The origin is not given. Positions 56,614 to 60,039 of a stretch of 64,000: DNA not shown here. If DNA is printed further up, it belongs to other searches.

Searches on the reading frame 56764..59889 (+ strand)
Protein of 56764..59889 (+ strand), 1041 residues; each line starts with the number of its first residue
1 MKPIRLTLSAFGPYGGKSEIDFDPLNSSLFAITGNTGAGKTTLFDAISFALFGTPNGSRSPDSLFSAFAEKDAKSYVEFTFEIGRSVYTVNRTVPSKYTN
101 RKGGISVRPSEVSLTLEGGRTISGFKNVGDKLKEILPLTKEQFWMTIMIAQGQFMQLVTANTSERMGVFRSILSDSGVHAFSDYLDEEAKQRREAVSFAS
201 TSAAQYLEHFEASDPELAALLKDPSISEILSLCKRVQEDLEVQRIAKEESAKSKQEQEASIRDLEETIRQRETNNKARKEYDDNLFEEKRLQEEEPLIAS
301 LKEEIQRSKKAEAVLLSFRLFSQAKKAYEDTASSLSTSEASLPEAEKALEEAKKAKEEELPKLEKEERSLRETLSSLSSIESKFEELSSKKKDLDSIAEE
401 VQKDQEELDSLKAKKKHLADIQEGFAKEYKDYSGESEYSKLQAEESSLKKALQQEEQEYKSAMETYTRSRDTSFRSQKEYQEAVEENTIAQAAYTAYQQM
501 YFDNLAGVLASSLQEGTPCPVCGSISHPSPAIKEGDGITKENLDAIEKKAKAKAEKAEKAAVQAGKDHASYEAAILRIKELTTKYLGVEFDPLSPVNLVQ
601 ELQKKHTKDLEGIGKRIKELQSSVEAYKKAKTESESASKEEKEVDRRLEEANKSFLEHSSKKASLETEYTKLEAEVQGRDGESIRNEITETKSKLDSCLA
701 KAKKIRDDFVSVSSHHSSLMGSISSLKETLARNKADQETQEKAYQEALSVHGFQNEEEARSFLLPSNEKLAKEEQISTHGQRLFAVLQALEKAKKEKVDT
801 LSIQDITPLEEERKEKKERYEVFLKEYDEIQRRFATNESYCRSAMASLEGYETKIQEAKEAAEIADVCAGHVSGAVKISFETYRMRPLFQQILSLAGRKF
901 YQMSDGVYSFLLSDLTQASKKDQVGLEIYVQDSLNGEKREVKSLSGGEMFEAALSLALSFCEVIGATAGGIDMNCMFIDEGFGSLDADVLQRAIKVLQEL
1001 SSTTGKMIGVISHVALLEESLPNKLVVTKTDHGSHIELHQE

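Call 22: search_protein_families(library=pfam, proteins=[window:56764-59889:+], max_evalue=1)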
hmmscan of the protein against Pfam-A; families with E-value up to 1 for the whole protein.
window:56764-59889:+ (1041 aa): 12 families
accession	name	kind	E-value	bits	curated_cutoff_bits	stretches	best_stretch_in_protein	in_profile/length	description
PF13558.12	SbcC_Walker_B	-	6.7e-08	33.1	27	1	938-998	27-89/90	SbcC/RAD50-like, Walker B motif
PF13476.12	AAA_23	-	4.6e-07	31.1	27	0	5-385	1-177/201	AAA domain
PF13555.12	AAA_29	-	2.4e-06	27.6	27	1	11-55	9-50/61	P-loop containing region of AAA domain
PF13514.12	AAA_27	-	7.5e-06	26.1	22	1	1-59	1-58/206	AAA domain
PF13304.12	AAA_21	-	0.00046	20.8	27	1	29-91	1-75/304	AAA domain, putative AbiEii toxin, Type IV TA system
PF02463.25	SMC_N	-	0.0022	17.9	40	1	5-52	4-49/220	RecF/RecN/SMC N terminal domain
PF24319.2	DUF7491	-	0.0035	18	30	1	362-444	4-87/90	Coiled-coil region of unknown function (DUF7491)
PF23909.1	DUF7251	-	0.074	13.6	27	1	203-296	19-117/253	Family of unknown function (DUF7251)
PF00005.33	ABC_tran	-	0.078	14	25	1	26-48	10-32/137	ABC transporter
PF17830.6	STI1-HOP_DP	-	0.092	13.1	29.1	1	212-234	9-31/55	STI1/HOP, DP domain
PF20196.3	DUF6559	-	0.37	11.3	27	0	429-484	22-75/126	Family of unknown function (DUF6559)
PF20720.3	nSTAND3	-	0.97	9.6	27.2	0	31-52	21-42/155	Novel STAND NTPase 3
